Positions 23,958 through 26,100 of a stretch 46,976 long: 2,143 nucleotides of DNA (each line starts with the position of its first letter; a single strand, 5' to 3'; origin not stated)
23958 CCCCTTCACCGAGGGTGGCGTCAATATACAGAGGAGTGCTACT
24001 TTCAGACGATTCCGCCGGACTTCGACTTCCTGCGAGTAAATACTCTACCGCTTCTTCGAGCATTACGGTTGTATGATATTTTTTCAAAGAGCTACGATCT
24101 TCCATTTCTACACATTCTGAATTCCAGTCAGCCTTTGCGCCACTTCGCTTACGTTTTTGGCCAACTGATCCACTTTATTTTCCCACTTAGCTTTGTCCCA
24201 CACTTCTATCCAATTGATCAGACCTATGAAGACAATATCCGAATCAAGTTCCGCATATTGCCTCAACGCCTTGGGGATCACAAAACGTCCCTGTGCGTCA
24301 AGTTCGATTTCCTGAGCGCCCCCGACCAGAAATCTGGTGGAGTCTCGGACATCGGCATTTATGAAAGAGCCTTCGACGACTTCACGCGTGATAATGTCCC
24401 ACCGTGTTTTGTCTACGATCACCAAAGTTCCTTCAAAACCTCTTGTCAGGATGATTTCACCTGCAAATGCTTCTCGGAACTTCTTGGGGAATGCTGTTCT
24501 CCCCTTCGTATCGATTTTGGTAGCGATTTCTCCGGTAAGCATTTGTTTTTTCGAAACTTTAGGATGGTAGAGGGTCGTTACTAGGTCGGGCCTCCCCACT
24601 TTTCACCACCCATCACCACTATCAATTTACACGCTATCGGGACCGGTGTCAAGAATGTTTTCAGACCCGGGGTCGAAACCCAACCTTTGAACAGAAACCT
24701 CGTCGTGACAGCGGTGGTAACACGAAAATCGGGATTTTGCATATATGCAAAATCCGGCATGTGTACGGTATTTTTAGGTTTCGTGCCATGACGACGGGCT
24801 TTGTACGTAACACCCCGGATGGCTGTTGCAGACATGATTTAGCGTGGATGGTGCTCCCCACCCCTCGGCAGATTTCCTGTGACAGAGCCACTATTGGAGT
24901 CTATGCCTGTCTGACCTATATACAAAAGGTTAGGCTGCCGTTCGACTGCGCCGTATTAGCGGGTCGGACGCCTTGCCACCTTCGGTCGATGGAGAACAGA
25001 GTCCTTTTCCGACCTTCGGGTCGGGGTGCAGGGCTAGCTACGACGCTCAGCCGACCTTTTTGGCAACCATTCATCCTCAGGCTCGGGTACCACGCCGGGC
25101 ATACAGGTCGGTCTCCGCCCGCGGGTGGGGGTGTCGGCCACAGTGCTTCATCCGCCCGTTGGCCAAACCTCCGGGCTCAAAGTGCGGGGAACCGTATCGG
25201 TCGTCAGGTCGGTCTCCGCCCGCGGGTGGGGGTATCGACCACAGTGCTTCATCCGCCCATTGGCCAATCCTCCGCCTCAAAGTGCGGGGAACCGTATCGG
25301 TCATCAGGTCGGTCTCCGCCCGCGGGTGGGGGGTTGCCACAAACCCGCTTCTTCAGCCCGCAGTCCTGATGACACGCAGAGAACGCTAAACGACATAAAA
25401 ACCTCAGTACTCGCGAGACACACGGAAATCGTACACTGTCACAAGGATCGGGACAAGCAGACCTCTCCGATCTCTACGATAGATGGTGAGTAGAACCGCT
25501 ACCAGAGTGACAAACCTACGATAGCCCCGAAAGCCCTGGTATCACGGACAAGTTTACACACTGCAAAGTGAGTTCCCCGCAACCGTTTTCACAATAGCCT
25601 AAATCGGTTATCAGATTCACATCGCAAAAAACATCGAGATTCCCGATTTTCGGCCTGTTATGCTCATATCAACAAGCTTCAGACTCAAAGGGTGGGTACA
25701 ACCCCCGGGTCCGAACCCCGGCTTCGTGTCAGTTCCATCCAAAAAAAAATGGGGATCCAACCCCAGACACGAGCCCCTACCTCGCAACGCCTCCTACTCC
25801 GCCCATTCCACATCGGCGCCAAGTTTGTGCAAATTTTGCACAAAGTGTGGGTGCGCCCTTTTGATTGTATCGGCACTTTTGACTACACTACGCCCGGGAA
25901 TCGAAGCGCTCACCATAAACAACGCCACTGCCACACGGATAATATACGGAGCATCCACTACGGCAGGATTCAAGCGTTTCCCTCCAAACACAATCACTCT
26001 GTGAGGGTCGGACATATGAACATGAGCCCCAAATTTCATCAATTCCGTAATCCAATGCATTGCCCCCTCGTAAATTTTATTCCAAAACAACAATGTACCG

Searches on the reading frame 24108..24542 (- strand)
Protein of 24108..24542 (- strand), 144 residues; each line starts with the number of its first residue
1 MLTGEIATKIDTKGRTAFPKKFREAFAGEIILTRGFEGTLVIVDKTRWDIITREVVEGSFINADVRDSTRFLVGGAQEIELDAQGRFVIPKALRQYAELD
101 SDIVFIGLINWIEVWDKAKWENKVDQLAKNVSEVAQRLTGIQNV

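Call 16: search_protein_families(library=pfam, proteins=[window:24108-24542:-], max_evalue=0.1)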
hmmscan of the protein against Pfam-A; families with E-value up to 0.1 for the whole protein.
window:24108-24542:- (144 aa): 1 family
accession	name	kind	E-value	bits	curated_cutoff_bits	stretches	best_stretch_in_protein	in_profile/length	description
PF02381.23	MraZ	-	1.6e-31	108.5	23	2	73-139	2-69/72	MraZ protein, putative antitoxin-like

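Call 63: find_homologous_proteins(query=window:24108-24542:-, max_evalue=1e-10)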
Query window:24108-24542:- (144 aa): 261 proteins with E <= 1e-10 among 275 candidates; the best 120 are listed.
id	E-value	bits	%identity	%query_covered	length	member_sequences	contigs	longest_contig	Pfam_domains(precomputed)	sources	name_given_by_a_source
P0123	4.2e-85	301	100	98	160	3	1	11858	PF02381.24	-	-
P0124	8.2e-60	219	66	99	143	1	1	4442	PF02381.24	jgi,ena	-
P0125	2.2e-46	175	56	97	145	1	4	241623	PF02381.24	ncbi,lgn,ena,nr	ncbi:division/cell wall cluster transcriptional repressor MraZ [bacterium]|nr:division/cell wall clu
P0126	2.6e-46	175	56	97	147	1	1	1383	PF02381.24,PF04014.24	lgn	-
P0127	9.6e-46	173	52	99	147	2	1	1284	PF02381.24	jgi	jgi:MraZ protein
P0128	1.2e-45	173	57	93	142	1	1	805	PF02381.24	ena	-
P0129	2.8e-45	172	53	99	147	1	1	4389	PF02381.24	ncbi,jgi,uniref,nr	ncbi:MAG: Protein MraZ [candidate division WS6 bacterium 34_10]|uniref:Transcriptional regulator Mra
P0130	2.9e-45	171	53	99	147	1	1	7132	PF02381.24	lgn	-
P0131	3.0e-45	171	54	96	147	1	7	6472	PF02381.24,PF04014.24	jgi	jgi:MraZ protein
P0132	3.0e-45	171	52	99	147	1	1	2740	PF02381.24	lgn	-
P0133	3.5e-45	171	54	99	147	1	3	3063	PF02381.24,PF04014.24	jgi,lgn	jgi:MraZ protein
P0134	4.1e-45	171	54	99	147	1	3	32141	PF02381.24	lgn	-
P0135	5.0e-45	171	55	97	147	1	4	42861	PF02381.24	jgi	jgi:MraZ protein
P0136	5.0e-45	171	52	99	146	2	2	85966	PF02381.24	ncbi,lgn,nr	ncbi:division/cell wall cluster transcriptional repressor MraZ [bacterium]|nr:division/cell wall clu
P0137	5.2e-45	171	57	94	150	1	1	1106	PF02381.24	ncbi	-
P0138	6.0e-45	170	54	99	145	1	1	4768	PF02381.24,PF04014.24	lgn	-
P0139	6.5e-45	170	54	97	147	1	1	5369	PF02381.24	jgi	jgi:MraZ protein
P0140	6.6e-45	170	53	99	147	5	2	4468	PF02381.24,PF04014.24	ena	-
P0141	7.7e-45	170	55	98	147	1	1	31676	PF02381.24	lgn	-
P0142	8.5e-45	170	51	99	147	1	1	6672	PF02381.24,PF04014.24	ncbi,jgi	jgi:MraZ protein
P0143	9.3e-45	170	54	100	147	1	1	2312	PF02381.24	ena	-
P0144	9.5e-45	170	54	99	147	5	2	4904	PF02381.24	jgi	jgi:MraZ protein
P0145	1.1e-44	170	51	99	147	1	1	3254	PF02381.24,PF04014.24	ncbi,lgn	-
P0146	1.1e-44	170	52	99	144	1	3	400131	PF02381.24,PF04014.24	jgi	jgi:MraZ protein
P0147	1.1e-44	170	52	99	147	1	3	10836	PF02381.24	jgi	jgi:MraZ protein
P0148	1.4e-44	169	53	97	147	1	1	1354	PF02381.24,PF04014.24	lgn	-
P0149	1.5e-44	169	51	99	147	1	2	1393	PF02381.24,PF04014.24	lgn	-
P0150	1.5e-44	169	50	99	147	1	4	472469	PF02381.24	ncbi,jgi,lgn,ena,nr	ncbi:division/cell wall cluster transcriptional repressor MraZ [bacterium]|nr:division/cell wall clu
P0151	1.6e-44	169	51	99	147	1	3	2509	PF02381.24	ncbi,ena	-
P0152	1.6e-44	169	50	99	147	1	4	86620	PF02381.24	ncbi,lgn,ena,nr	ncbi:division/cell wall cluster transcriptional repressor MraZ [bacterium]|nr:division/cell wall clu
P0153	1.6e-44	169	54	96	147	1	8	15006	PF02381.24,PF04014.24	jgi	jgi:MraZ protein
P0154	1.7e-44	169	51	99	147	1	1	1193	PF02381.24,PF04014.24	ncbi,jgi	jgi:MraZ protein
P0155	1.7e-44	169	53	99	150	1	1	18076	PF02381.24,PF04014.24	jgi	jgi:MraZ protein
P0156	1.7e-44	169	51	99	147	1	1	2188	PF02381.24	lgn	-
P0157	1.8e-44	169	53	99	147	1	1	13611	PF02381.24,PF04014.24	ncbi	-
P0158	1.9e-44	169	53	99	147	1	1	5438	PF02381.24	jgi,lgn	jgi:MraZ protein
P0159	2.0e-44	169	57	97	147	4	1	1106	PF02381.24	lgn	-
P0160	2.0e-44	169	54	99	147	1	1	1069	PF02381.24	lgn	-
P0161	2.3e-44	169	56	99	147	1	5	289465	PF02381.24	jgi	jgi:MraZ protein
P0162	2.4e-44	168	50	99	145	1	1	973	PF02381.24,PF04014.24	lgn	-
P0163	2.6e-44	168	54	99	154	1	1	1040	PF02381.24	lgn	-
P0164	2.6e-44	168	52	99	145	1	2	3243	PF02381.24,PF04014.24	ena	-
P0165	3.0e-44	168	52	99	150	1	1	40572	PF02381.24,PF04014.24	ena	-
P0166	3.3e-44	168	51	99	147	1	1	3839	PF02381.24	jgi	jgi:MraZ protein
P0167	3.6e-44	168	54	99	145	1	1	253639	PF02381.24,PF04014.24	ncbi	-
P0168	3.8e-44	168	54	99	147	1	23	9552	PF02381.24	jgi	jgi:MraZ protein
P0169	3.8e-44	168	53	97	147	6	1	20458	PF02381.24,PF04014.24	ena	-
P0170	3.9e-44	168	51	99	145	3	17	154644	PF02381.24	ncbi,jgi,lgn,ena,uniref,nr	ncbi:division/cell wall cluster transcriptional repressor MraZ [candidate division WS6 bacterium RIF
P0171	4.0e-44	168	50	99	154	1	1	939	PF02381.24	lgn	-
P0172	4.2e-44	168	51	99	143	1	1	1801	PF02381.24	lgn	-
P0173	4.8e-44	168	53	97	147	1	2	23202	PF02381.24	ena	-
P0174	5.2e-44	167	52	100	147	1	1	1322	PF02381.24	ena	-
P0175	5.4e-44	167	51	99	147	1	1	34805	PF02381.24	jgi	jgi:MraZ protein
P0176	5.4e-44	167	52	97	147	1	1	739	PF02381.24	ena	-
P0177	5.5e-44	167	52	99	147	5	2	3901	PF02381.24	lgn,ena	-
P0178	5.5e-44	167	53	99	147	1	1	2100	PF02381.24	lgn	-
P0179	5.8e-44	167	52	99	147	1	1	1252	PF02381.24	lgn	-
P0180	6.0e-44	167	52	99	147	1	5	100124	PF02381.24,PF04014.24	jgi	jgi:MraZ protein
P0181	6.0e-44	167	52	99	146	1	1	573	PF02381.24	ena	-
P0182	6.7e-44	167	53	97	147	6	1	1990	PF02381.24,PF04014.24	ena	-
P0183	7.0e-44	167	52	99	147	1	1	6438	PF02381.24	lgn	-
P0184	7.0e-44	167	54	97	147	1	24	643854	PF02381.24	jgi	jgi:MraZ protein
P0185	7.4e-44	167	50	99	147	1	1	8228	PF02381.24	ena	-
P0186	7.4e-44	167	49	99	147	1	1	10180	PF02381.24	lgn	-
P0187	7.9e-44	167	54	96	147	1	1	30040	PF02381.24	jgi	-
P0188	8.4e-44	167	51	99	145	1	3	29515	PF02381.24,PF04014.24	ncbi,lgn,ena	-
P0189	8.5e-44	167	51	99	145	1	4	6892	PF02381.24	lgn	-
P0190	1.0e-43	166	50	99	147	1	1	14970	PF02381.24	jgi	jgi:MraZ protein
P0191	1.0e-43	166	52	99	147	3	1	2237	PF02381.24,PF04014.24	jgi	jgi:MraZ protein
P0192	1.1e-43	166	51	99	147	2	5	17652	PF02381.24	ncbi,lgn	-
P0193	1.1e-43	166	52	97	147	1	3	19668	PF02381.24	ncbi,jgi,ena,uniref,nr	ncbi:division/cell wall cluster transcriptional repressor MraZ [candidate division WS6 bacterium RIF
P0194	1.2e-43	166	54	99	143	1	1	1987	PF02381.24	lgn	-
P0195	1.3e-43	166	53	98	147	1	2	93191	PF02381.24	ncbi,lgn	-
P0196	1.4e-43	166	50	100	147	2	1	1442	PF02381.24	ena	-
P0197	1.4e-43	166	53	97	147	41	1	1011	PF02381.24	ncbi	-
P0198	1.4e-43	166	51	99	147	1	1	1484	PF02381.24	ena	-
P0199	1.7e-43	166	52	100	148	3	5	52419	PF02381.24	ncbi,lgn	-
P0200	1.7e-43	166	53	96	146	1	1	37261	PF02381.24,PF04014.24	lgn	-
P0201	1.8e-43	166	52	97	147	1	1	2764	PF02381.24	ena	-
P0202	1.9e-43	166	54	97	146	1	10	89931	PF02381.24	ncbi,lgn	-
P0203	1.9e-43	166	51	99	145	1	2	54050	PF02381.24,PF04014.24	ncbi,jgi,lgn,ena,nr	ncbi:MAG: division/cell wall cluster transcriptional repressor MraZ [Candidatus Dojkabacteria bacter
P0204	1.9e-43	166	51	99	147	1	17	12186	PF02381.24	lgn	-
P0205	2.0e-43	166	53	97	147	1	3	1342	PF02381.24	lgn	-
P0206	2.1e-43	165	51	99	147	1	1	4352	PF02381.24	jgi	jgi:MraZ protein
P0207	2.1e-43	165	50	99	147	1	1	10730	PF02381.24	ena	-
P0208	2.1e-43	165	50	99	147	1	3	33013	PF02381.24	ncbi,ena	-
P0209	2.2e-43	165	54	99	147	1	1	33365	PF02381.24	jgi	jgi:MraZ protein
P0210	2.2e-43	165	50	99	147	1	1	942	PF02381.24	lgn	-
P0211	2.2e-43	165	52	96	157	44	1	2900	PF02381.24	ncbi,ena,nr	ncbi:MAG TPA: division/cell wall cluster transcriptional repressor MraZ [Candidatus Dojkabacteria ba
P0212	2.2e-43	165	53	97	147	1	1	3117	PF02381.24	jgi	jgi:MraZ protein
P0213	2.3e-43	165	53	97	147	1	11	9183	PF02381.24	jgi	jgi:MraZ protein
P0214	2.3e-43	165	51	99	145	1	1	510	PF02381.24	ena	-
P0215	2.4e-43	165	50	99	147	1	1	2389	PF02381.24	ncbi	-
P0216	2.6e-43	165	50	99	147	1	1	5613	PF02381.24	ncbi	-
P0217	2.6e-43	165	50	99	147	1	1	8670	PF02381.24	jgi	-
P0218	2.6e-43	165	50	99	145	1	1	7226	PF02381.24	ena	-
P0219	2.6e-43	165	51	99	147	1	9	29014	PF02381.24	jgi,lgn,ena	jgi:MraZ protein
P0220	2.6e-43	165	51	99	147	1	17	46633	PF02381.24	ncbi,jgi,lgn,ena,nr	ncbi:MAG: division/cell wall cluster transcriptional repressor MraZ [Candidatus Dojkabacteria bacter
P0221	3.0e-43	165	51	99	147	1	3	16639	PF02381.24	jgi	jgi:MraZ protein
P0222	3.1e-43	165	49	98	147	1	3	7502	PF02381.24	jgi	jgi:MraZ protein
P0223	3.1e-43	165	49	98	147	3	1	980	PF02381.24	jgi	jgi:MraZ protein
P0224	3.3e-43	165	52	96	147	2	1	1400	PF02381.24,PF04014.24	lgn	-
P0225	3.4e-43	165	50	99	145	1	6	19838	PF02381.24,PF04014.24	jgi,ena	-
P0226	3.9e-43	165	52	97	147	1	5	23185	PF02381.24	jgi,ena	-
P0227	3.9e-43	165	52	97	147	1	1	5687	PF02381.24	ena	-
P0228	4.2e-43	164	51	100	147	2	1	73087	PF02381.24,PF04014.24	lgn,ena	-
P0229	4.5e-43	164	51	99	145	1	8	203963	PF02381.24,PF04014.24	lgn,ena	-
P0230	4.6e-43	164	51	99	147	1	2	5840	PF02381.24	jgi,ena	-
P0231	4.8e-43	164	48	99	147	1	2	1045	PF02381.24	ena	-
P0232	5.1e-43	164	51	99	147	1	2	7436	PF02381.24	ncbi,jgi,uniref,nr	ncbi:MAG: Protein MraZ [candidate division WS6 bacterium 36_33]|uniref:Transcriptional regulator Mra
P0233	5.2e-43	164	48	99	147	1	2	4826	PF02381.24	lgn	-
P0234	5.3e-43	164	49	99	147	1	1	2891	PF02381.24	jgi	-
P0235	5.4e-43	164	52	99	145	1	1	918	PF02381.24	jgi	jgi:transcriptional regulator MraZ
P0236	5.5e-43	164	51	99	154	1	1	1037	PF02381.24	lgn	-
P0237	5.5e-43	164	50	99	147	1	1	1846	PF02381.24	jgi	jgi:MraZ protein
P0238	5.5e-43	164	51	99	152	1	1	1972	PF02381.24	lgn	-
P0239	5.8e-43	164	51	99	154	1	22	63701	PF02381.24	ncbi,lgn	-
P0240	6.0e-43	164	51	97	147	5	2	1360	PF02381.24,PF04014.24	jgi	jgi:MraZ protein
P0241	6.1e-43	164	50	99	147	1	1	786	PF02381.24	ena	-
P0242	6.1e-43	164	51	99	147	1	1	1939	PF02381.24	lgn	-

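Call 64: find_encoding_contigs(protein=P0124, flank=6000, max_places=3)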
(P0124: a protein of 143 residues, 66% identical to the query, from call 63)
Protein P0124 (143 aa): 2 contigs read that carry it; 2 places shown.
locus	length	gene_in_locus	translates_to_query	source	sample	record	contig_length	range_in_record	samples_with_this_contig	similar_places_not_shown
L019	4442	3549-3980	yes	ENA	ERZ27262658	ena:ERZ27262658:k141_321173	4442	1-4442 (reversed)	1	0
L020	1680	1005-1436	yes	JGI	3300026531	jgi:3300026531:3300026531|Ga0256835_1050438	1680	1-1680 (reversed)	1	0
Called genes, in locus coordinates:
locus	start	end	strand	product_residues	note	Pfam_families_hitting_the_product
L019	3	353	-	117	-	?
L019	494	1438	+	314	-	-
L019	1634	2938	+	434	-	PF00275:EPSP_synthase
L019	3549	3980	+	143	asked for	PF02381:MraZ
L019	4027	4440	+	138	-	?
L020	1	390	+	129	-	PF00275:EPSP_synthase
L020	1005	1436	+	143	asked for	PF02381:MraZ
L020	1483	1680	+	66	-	?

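Call 65: find_encoding_contigs(protein=P0125, flank=6000, max_places=2)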
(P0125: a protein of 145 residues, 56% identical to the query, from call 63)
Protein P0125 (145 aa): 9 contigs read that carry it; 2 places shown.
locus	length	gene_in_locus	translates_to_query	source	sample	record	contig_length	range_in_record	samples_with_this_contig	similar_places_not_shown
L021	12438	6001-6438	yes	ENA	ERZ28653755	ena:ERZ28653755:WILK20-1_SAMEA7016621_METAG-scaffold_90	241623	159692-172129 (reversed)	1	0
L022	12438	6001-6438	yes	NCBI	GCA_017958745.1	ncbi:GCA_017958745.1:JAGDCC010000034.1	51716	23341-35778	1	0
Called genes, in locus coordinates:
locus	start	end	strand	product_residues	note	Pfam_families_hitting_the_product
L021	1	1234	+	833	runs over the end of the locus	PF01588:tRNA_bind, PF03483:B3_4, PF03484:B5, PF17759:tRNA_synthFbeta, PF03147:FDX-ACB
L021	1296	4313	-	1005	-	PF00912:Transgly, PF00905:Transpeptidase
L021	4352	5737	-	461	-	PF01225:Mur_ligase (weak), PF08245:Mur_ligase_M, PF02875:Mur_ligase_C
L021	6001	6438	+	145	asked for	PF02381:MraZ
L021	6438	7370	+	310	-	PF01795:Methyltransf_5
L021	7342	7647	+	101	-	-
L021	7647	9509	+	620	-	PF03717:PBP_dimer, PF00905:Transpeptidase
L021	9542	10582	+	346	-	PF00953:Glycos_transf_4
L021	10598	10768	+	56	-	-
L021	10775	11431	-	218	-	-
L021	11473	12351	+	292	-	PF01026:TatD_DNase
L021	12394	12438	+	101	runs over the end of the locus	PF04024:PspC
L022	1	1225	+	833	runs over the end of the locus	PF01588:tRNA_bind, PF03483:B3_4, PF03484:B5, PF17759:tRNA_synthFbeta, PF03147:FDX-ACB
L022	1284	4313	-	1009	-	PF00912:Transgly, PF00905:Transpeptidase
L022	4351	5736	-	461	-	PF01225:Mur_ligase (weak), PF08245:Mur_ligase_M, PF02875:Mur_ligase_C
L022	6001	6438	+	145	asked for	PF02381:MraZ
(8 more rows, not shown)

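Call 84: find_encoding_contigs(protein=P0126, flank=3000, max_places=2)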
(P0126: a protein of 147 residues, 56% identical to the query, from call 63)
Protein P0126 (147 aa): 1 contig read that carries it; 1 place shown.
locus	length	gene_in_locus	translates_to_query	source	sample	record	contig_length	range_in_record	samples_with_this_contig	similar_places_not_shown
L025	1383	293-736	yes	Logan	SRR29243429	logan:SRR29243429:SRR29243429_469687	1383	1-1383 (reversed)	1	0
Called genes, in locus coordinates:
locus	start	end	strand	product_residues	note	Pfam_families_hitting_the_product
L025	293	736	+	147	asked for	PF02381:MraZ, PF04014:MazE_antitoxin (weak), PF02381:MraZ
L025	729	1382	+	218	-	?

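Call 85: find_encoding_contigs(protein=P0137, flank=3000, max_places=2)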
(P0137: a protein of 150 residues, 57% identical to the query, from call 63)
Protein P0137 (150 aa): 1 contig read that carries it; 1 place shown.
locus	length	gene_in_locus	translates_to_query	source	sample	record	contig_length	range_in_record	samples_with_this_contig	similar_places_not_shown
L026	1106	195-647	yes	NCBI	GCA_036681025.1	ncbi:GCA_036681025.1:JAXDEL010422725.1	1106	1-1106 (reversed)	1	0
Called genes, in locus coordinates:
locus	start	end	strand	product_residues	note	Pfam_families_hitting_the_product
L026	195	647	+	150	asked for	PF02381:MraZ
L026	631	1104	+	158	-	?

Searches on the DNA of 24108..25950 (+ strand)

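Call 8: search_rna_families(source=window, start=24400, end=25950, threshold=evalue, max_evalue=10, show_alignments=3)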
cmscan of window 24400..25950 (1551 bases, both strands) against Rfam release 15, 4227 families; matches with E-value up to 10: 4.
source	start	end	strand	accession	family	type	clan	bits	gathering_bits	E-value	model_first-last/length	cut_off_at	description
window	25583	25631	-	RF03218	mir-3015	Gene; miRNA;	-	19.1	59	1.6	1-57/57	no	mir-3015 microRNA precursor family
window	24470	24586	+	RF01056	Magnesium-II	Cis-reg; riboswitch;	-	14.5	40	8.7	1-115/115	no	Magnesium riboswitch aptamer (Magnesium responsive RNA element)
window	24414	24474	+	RF00622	CPEB3_ribozyme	Gene; ribozyme;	-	13.3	35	4.3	1-78/78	no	Mammalian CPEB3 ribozyme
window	25122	25157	-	RF01151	snoU82P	Gene; snRNA; snoRNA; CD-box;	-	11.2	42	8.5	1-55/55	no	Small nucleolar RNA U82P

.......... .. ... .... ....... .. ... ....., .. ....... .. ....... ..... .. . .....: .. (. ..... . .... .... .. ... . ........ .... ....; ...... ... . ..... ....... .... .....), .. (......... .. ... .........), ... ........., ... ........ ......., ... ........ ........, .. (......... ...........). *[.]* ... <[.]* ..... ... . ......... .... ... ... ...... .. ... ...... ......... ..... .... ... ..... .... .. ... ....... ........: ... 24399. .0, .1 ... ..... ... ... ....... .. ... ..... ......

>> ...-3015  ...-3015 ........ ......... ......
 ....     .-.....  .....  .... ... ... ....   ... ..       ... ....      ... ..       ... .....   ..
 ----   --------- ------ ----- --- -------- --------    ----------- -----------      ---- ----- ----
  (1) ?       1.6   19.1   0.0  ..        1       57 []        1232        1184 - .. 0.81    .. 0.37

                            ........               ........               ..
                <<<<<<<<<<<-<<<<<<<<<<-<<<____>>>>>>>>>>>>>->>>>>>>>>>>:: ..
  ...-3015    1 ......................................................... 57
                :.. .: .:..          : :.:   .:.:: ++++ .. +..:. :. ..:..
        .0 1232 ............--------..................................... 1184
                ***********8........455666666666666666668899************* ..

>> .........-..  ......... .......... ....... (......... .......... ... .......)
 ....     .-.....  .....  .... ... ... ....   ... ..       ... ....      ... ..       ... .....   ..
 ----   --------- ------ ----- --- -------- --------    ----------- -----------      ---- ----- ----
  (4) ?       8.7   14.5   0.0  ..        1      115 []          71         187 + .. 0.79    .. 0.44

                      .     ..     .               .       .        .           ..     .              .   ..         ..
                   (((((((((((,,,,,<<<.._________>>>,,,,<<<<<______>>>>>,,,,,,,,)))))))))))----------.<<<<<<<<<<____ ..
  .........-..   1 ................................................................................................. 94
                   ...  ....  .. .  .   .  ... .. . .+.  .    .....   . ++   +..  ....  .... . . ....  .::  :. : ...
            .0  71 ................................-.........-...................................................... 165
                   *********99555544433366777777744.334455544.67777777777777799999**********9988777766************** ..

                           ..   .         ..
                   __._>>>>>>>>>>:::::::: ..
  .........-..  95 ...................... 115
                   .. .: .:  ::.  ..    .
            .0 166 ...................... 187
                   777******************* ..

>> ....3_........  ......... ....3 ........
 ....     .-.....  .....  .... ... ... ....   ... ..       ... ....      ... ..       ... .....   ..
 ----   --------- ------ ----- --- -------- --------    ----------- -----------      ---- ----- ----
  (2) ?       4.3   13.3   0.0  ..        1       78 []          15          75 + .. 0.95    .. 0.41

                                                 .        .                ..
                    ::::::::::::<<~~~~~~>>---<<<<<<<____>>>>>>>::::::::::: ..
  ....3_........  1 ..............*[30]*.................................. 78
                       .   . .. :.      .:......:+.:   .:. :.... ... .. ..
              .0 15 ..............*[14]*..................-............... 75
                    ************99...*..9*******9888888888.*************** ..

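Call 30: search_dna_similar(query=window:24600-25793:+, collection=plasmids, mode=distant, max_evalue=0.001, max_rows=15)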
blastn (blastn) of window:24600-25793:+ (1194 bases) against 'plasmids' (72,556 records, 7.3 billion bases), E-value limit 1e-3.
No match.

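Call 31: search_dna_similar(query=window:24600-25793:+, collection=phages, mode=distant, max_evalue=0.001, max_rows=15)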
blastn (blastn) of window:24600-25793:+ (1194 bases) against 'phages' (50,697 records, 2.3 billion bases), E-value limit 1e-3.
No match.

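Call 82: search_rna_families(sources=[L019, L020, L018], threshold=evalue, max_evalue=1)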
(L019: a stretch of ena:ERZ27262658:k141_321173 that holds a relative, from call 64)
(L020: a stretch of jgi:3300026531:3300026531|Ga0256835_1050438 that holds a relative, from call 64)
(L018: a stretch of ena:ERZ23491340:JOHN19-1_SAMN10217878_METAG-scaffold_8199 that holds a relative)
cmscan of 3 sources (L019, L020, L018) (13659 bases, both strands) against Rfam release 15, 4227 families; matches with E-value up to 1: 1.
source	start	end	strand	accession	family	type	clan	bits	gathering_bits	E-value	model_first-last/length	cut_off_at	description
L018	7026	7073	+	RF04333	Plastid-ycf3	Intron;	-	22.2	55.2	0.16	1-47/47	no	Plastid-ycf3 group II-D1 intron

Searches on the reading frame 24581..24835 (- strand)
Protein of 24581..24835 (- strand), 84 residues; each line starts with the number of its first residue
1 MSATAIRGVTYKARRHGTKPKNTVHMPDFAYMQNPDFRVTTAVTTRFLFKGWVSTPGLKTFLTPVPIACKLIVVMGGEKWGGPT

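Call 16: search_protein_families(library=pfam, proteins=[window:24581-24835:-], max_evalue=0.1)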
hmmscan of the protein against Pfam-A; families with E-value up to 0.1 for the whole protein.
window:24581-24835:- (84 aa): 0 families
